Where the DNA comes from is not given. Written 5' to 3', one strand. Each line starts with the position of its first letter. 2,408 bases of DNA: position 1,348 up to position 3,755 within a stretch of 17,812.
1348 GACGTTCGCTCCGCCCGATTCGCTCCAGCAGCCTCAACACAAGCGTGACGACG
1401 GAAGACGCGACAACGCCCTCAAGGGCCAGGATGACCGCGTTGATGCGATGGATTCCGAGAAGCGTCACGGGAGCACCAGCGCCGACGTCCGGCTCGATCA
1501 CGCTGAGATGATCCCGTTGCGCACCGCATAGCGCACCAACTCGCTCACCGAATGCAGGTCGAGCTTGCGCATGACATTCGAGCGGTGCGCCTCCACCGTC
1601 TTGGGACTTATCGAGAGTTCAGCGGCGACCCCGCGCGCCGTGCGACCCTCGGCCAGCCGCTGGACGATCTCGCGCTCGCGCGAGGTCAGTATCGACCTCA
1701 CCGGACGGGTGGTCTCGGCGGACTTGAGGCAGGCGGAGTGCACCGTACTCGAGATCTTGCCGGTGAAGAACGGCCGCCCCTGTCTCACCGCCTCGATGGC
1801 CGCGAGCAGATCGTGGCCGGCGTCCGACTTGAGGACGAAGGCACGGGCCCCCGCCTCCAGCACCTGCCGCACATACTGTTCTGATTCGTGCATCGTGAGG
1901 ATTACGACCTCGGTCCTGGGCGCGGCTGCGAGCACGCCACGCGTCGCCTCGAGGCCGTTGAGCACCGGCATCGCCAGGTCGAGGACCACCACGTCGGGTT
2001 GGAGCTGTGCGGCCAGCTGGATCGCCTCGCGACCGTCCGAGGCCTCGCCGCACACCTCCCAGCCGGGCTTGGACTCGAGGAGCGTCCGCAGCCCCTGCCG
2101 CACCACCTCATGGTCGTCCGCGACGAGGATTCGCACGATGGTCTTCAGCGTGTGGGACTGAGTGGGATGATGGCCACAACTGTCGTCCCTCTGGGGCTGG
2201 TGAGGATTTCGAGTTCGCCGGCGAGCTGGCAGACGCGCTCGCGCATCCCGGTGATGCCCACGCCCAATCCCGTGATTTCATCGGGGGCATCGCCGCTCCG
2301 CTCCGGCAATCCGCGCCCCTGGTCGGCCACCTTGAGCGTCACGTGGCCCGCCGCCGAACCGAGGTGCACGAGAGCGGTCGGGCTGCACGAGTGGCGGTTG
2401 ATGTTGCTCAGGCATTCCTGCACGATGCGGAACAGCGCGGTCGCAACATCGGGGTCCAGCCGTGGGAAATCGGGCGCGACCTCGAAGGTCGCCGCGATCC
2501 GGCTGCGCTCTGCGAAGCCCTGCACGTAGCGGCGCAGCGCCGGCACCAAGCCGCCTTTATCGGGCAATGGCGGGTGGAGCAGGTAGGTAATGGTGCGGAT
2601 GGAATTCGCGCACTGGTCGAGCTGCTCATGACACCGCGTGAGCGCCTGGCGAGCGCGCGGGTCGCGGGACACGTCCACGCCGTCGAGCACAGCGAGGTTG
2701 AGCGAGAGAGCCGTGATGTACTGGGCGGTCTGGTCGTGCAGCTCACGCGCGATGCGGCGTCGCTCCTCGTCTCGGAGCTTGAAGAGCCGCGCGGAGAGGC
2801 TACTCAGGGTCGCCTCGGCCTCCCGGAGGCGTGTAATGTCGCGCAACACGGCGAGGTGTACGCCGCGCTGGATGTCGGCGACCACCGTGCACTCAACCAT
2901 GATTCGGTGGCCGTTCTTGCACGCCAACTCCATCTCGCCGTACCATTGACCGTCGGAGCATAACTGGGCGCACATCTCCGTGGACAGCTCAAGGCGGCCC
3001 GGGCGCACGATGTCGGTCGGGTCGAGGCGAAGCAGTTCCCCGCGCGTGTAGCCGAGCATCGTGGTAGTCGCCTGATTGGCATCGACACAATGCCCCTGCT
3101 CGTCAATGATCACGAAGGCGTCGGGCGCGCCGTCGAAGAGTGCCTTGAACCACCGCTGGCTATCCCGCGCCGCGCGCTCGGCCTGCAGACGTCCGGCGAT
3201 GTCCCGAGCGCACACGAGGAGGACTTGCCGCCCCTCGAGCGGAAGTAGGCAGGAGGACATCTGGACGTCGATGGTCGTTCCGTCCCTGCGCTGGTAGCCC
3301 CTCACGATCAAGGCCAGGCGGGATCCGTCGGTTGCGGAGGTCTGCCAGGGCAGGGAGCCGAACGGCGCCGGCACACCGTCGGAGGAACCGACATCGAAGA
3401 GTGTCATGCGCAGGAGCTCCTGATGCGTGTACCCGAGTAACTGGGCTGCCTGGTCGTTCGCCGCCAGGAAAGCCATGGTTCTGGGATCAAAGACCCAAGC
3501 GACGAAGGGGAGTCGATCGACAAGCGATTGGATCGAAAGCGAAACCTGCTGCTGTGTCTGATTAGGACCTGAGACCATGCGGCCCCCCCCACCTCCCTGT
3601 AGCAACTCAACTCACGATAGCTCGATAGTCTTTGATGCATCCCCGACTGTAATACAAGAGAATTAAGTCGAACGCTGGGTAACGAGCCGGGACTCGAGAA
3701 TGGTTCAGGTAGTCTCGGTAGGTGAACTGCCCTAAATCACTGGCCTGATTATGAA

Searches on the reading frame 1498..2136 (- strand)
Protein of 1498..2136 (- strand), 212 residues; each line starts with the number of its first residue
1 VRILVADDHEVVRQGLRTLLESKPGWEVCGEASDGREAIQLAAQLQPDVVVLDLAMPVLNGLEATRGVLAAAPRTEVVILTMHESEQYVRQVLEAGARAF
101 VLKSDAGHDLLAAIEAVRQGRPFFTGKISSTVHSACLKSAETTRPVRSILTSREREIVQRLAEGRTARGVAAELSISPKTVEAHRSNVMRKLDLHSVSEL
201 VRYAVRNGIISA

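Call 71: search_protein_families(library=pfam, proteins=[window:1498-2136:-], max_evalue=0.001)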
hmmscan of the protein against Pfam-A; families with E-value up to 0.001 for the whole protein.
window:1498-2136:- (212 aa): 3 families
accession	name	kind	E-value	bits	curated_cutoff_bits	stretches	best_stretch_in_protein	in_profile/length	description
PF00072.30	Response_reg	-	4.1e-27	95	30.2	1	3-114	1-110/111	Response regulator receiver domain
PF00196.25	GerE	-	2.2e-19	69.3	23.5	1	149-204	2-57/57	Bacterial regulatory proteins, luxR family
PF18321.7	3HCDH_RFF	-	2.9e-05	24.7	23.6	1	33-73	4-41/69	3-hydroxybutyryl-CoA dehydrogenase reduced Rossmann-fold domain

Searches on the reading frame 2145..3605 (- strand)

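Call 71: search_protein_families(library=pfam, proteins=[window:2145-3605:-], max_evalue=0.001)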
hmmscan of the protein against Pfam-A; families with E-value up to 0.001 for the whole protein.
window:2145-3605:- (486 aa): 8 families
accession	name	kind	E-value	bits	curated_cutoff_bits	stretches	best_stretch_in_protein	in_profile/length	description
PF13426.13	PAS_9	-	1.1e-19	71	27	1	161-258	1-102/103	PAS domain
PF13188.13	PAS_8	-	1.6e-14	53.6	21.8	1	153-197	3-48/65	PAS domain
PF07730.19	HisKA_3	-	4.4e-13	50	24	1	281-346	1-66/68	Histidine kinase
PF00989.32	PAS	-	8.1e-13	48.8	22.6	1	153-242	3-94/113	PAS fold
PF02518.31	HATPase_c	-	1.5e-10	41.9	26.4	1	388-483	3-110/111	Histidine kinase-, DNA gyrase B-, and HSP90-like ATPase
PF08448.16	PAS_4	-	2.7e-08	34.5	23.1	1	157-261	1-109/110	PAS fold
PF08447.18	PAS_3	-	8.3e-07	29.6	25.6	1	175-242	3-73/89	PAS fold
PF13581.12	HATPase_c_2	-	0.00011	22.7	27.4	1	381-479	22-126/127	Histidine kinase-like ATPase domain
